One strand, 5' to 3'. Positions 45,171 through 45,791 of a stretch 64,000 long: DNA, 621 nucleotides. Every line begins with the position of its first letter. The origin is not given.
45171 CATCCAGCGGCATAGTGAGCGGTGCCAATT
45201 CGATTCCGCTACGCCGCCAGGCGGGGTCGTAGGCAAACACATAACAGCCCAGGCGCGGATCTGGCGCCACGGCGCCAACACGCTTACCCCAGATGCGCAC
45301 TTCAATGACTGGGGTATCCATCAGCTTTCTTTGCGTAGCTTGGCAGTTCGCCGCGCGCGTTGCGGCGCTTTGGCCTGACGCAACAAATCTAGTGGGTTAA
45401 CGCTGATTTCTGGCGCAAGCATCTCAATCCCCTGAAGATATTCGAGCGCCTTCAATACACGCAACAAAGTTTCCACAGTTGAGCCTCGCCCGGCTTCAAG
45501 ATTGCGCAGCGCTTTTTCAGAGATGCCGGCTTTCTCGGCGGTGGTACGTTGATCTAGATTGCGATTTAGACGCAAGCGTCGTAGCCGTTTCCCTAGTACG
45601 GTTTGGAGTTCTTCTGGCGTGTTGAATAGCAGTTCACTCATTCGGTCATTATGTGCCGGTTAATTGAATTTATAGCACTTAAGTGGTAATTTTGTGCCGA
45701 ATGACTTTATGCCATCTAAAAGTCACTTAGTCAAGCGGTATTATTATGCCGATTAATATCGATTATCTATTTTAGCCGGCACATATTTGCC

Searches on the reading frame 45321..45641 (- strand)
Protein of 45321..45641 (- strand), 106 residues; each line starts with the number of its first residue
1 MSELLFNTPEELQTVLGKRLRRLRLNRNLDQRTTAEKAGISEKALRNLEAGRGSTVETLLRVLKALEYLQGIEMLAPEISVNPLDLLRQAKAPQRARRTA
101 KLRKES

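Call 9: search_protein_families(library=ncbifam, proteins=[window:45321-45641:-])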
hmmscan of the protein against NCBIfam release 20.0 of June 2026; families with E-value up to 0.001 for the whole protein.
window:45321-45641:- (106 aa): 6 families
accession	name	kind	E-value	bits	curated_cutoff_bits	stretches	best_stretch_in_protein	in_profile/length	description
NF006015.0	PRK08154.1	subfamily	5.4e-09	35.6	204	1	10-68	25-84/314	anaerobic benzoate catabolism transcriptional regulator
TIGR03070.1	couple_hipB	subfamily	7.1e-08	32.3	71.65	1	16-66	3-54/58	type II toxin-antitoxin system Y4mF family antitoxin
NF041951.1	phage_RstR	subfamily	2.6e-05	24.4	80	1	16-67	3-55/108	RstR family transcriptional repressor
NF007408.0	PRK09943.1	equivalog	0.00013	21.6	211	1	14-66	6-59/185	HTH-type transcriptional regulator PuuR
NF058600.1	TransRegSco1979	equivalog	0.0006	19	350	1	11-63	4-56/280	Sco1979 family transcriptional regulator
NF047948.1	male_kill_WMK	equivalog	0.00074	19.1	300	0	15-66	162-214/300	WO male-killing family protein Wmk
